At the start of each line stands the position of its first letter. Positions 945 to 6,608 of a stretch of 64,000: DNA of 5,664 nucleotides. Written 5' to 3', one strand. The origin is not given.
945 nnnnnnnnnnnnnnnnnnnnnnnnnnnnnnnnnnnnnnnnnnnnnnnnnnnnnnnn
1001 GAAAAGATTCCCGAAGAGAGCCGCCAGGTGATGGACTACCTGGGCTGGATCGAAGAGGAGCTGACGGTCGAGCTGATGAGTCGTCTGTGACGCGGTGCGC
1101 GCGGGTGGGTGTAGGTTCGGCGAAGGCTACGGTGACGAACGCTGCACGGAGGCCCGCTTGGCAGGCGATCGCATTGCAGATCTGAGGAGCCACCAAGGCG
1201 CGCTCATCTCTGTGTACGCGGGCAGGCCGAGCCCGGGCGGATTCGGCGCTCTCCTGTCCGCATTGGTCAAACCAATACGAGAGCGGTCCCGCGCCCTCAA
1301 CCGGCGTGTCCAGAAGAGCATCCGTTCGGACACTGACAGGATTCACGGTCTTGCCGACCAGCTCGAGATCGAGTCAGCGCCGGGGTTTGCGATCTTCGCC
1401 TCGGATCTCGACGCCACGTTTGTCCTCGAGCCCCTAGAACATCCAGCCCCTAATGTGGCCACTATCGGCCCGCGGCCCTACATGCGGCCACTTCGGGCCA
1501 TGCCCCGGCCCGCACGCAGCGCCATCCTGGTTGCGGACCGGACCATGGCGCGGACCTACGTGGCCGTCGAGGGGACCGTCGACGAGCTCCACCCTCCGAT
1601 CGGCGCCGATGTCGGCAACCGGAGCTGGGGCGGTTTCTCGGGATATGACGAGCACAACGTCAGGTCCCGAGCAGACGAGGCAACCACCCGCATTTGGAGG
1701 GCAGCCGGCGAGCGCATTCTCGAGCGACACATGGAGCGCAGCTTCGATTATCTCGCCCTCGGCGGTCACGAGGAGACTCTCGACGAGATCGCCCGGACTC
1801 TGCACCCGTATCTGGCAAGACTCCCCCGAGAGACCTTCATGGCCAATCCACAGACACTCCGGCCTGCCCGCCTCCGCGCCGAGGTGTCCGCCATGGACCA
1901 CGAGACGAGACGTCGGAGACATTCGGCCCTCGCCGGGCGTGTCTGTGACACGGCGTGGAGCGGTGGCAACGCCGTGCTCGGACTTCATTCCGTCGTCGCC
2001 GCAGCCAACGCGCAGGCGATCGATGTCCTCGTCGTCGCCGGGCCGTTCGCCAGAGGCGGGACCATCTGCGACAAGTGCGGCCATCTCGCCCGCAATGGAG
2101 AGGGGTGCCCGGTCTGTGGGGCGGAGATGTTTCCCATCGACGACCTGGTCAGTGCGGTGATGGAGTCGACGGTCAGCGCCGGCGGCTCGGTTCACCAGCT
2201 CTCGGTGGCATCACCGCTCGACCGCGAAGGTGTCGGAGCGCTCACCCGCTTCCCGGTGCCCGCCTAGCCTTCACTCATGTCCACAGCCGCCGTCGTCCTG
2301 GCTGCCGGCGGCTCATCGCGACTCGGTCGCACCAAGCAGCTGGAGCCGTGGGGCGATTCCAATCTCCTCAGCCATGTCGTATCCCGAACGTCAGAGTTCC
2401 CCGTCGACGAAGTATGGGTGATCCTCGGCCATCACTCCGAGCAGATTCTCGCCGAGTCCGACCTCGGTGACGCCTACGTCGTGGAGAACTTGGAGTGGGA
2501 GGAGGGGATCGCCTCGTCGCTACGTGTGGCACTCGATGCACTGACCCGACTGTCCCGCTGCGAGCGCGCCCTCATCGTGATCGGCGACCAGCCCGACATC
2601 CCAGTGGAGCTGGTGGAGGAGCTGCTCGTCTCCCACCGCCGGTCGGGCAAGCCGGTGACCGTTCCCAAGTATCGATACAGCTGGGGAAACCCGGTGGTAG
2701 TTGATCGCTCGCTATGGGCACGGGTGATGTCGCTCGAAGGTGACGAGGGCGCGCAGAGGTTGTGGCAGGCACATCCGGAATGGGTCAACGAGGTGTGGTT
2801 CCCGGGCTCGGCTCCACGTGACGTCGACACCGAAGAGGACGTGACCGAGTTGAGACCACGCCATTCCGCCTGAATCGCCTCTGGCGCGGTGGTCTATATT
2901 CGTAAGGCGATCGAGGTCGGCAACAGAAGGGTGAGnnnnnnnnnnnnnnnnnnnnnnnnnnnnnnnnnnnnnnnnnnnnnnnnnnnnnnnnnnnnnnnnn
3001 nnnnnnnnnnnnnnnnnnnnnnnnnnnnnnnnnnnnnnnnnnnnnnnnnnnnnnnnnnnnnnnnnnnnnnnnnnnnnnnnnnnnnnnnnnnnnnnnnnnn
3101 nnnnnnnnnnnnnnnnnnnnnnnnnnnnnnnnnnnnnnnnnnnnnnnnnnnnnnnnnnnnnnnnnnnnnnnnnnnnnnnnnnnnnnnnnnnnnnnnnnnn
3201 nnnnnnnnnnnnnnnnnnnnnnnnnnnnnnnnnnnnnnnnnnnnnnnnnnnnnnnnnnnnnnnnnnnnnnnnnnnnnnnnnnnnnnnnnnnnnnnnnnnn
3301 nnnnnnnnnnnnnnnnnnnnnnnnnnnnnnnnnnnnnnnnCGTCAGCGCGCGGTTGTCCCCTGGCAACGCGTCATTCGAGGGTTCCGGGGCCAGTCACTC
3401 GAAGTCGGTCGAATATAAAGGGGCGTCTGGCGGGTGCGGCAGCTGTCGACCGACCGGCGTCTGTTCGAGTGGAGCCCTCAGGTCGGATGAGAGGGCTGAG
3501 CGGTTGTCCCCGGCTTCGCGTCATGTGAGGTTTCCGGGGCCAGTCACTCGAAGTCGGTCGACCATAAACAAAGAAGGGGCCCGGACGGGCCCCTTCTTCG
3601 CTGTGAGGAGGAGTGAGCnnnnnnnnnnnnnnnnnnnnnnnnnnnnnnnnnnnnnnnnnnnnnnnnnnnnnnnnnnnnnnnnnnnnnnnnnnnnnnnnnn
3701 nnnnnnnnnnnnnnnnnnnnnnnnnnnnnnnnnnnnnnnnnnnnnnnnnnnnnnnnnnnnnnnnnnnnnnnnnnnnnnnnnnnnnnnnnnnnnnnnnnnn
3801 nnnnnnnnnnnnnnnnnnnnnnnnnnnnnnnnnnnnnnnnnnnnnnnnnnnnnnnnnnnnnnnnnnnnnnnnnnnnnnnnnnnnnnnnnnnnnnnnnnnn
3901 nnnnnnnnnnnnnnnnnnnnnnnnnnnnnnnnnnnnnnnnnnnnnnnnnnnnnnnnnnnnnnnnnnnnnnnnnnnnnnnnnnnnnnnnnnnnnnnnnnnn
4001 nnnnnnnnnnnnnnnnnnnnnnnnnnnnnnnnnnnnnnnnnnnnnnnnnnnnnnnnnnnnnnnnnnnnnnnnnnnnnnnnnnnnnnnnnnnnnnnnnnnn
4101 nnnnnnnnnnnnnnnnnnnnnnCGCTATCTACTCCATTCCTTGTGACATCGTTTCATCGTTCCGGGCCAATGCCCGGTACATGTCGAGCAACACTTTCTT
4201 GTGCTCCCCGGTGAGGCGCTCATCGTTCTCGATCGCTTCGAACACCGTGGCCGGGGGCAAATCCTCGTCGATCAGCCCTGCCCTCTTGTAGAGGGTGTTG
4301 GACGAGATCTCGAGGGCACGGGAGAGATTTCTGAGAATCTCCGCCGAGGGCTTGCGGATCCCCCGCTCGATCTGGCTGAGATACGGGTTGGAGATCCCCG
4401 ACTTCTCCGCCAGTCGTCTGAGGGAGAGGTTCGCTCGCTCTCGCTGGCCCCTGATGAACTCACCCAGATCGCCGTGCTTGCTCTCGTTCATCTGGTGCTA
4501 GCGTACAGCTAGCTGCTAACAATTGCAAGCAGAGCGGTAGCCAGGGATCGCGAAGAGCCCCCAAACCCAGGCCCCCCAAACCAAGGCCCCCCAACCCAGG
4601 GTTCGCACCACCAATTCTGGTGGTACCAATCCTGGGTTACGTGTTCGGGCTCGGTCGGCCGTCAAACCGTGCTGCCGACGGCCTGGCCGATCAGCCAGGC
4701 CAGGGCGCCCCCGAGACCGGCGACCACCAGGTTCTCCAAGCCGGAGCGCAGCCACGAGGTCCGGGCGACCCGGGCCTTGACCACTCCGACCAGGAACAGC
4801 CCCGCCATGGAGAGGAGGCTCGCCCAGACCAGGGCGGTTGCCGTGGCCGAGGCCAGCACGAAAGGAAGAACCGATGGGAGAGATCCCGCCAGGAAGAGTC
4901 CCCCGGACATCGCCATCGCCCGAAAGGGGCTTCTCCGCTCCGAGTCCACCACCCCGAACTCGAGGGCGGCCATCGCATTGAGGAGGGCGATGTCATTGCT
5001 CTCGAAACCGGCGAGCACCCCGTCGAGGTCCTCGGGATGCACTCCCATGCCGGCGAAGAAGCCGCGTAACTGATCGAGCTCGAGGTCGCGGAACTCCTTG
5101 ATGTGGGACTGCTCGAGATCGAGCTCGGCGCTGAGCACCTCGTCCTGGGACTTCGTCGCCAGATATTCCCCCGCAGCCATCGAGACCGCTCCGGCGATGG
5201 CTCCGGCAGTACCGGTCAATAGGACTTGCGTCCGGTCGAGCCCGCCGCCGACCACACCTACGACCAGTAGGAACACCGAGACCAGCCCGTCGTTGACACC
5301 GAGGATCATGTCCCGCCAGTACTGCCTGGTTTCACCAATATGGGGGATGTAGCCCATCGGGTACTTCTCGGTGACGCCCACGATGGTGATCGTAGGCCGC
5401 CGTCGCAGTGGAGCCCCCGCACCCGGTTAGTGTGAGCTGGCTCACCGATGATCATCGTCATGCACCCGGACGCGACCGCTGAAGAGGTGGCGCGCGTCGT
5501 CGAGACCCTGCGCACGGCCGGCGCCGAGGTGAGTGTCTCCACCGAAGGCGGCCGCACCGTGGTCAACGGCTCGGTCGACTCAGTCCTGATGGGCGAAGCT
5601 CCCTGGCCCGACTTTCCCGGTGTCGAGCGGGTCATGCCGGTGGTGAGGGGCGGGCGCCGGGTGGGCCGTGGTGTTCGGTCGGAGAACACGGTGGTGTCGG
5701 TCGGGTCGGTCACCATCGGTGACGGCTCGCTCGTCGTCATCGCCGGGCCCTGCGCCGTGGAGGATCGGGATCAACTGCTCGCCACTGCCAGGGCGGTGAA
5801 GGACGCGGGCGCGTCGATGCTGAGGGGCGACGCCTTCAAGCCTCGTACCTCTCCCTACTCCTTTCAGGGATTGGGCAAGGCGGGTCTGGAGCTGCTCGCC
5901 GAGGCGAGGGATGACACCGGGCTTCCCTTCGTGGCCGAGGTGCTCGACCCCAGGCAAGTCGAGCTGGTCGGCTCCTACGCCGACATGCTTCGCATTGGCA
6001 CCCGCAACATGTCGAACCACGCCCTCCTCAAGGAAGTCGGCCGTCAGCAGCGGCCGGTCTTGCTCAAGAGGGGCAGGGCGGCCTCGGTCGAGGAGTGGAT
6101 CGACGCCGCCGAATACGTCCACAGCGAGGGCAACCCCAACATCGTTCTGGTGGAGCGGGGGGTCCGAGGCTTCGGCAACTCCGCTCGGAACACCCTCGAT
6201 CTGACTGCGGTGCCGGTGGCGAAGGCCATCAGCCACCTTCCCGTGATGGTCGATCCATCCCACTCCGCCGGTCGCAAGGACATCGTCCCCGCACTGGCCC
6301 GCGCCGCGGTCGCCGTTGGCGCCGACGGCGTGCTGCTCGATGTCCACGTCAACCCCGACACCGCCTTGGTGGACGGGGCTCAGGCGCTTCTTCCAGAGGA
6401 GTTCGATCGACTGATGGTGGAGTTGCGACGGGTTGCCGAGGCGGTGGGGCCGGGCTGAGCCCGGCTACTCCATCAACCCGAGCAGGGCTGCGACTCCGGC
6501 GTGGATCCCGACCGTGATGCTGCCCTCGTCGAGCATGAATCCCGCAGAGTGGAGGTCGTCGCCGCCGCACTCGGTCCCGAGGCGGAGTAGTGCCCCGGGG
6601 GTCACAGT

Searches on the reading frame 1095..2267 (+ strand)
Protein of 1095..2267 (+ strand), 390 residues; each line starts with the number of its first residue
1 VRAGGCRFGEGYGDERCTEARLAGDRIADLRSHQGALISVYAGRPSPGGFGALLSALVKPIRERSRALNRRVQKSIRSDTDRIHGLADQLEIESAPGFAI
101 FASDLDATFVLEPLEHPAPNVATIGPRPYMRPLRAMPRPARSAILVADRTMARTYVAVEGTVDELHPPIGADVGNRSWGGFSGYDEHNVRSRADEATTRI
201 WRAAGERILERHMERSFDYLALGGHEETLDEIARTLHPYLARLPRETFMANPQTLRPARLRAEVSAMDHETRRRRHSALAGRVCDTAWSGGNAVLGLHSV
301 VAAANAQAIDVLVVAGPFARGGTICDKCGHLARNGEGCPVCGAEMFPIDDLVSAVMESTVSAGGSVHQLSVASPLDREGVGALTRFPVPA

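Call 55: search_protein_families(library=pfam, proteins=[window:1095-2267:+], max_evalue=0.00001)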
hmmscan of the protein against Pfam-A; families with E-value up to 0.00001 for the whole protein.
window:1095-2267:+ (390 aa): 0 families

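Call 85: find_encoding_contigs(protein=window:1095-2267:+, flank=10000, max_places=2)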
Protein window:1095-2267:+ (390 aa): 1 contig read that carries it; 1 place shown.
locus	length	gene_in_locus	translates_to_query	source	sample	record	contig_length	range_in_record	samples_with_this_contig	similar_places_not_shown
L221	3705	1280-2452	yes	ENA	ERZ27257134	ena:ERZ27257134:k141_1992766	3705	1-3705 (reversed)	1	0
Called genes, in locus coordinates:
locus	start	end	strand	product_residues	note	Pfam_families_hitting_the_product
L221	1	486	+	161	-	?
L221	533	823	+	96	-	PF02617:ClpS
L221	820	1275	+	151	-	PF09438:DUF2017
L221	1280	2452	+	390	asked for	-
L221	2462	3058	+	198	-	PF12804:NTP_transf_3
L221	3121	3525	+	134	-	PF10391:DNA_pol_lambd_f (faint), PF14229:DUF4332, PF14520:HHH_5 (weak)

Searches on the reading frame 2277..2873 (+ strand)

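Call 55: search_protein_families(library=pfam, proteins=[window:2277-2873:+], max_evalue=0.00001)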
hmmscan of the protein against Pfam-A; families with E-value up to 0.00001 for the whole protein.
window:2277-2873:+ (198 aa): 1 family
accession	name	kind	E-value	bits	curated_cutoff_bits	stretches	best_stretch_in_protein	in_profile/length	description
PF12804.13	NTP_transf_3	-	7.4e-33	114.4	27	1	5-166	1-157/160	MobA-like NTP transferase domain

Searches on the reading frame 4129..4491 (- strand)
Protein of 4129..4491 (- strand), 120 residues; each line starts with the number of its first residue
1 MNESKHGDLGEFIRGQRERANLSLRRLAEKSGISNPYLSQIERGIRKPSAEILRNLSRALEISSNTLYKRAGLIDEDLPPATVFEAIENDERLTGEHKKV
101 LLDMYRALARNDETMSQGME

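Call 16: search_protein_families(library=pfam, proteins=[window:4129-4491:-])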
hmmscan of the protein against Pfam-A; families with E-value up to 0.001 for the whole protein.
window:4129-4491:- (120 aa): 4 families
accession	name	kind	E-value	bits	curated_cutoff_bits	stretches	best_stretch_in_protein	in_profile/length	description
PF01381.28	HTH_3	-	7.9e-15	55.1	23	1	13-64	1-52/55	Helix-turn-helix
PF13560.12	HTH_31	-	2.4e-12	47.4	27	1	8-62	1-56/64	Helix-turn-helix domain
PF12844.13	HTH_19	-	5.2e-09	36.3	30.2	1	10-72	1-63/64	Helix-turn-helix domain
PF13413.12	HTH_25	-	4.6e-05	23.6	24.6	1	14-44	3-33/62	Helix-turn-helix domain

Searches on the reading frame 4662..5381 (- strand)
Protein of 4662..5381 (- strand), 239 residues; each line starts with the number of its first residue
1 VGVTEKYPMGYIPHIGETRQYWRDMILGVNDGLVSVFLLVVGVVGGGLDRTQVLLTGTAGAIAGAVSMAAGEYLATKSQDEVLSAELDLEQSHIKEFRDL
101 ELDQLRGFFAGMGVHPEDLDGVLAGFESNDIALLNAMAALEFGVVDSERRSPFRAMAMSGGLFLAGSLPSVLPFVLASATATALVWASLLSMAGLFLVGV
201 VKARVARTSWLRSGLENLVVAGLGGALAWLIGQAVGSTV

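Call 16: search_protein_families(library=pfam, proteins=[window:4662-5381:-])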
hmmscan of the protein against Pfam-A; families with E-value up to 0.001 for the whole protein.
window:4662-5381:- (239 aa): 1 family
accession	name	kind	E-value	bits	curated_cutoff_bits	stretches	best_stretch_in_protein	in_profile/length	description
PF01988.24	VIT1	-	3.9e-52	177.6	28.1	1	23-233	2-214/214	VIT family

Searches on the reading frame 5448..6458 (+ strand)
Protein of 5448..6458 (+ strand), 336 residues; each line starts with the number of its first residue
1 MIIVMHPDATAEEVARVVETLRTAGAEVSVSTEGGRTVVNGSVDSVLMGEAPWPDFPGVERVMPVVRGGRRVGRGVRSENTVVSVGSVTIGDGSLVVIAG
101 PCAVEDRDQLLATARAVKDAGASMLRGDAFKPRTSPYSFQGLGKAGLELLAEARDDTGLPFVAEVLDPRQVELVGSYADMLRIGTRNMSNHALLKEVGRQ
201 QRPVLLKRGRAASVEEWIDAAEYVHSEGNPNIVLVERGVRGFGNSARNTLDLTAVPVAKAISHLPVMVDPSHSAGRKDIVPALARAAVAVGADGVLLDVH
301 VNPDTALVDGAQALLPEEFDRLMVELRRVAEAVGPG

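Call 55: search_protein_families(library=pfam, proteins=[window:5448-6458:+], max_evalue=0.00001)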
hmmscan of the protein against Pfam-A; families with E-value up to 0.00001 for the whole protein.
window:5448-6458:+ (336 aa): 3 families
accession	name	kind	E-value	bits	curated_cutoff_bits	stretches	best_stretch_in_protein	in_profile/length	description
PF00793.26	DAHP_synth_1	-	2.3e-75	253.4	25.5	1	83-327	4-265/270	DAHP synthetase I family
PF03102.20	NeuB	-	6.7e-10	39.3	22.1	1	146-334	57-237/241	NeuB family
PF18152.6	DAHP_snth_FXD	-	1e-09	38.5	27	1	1-65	1-65/67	DAHP synthase ferredoxin-like domain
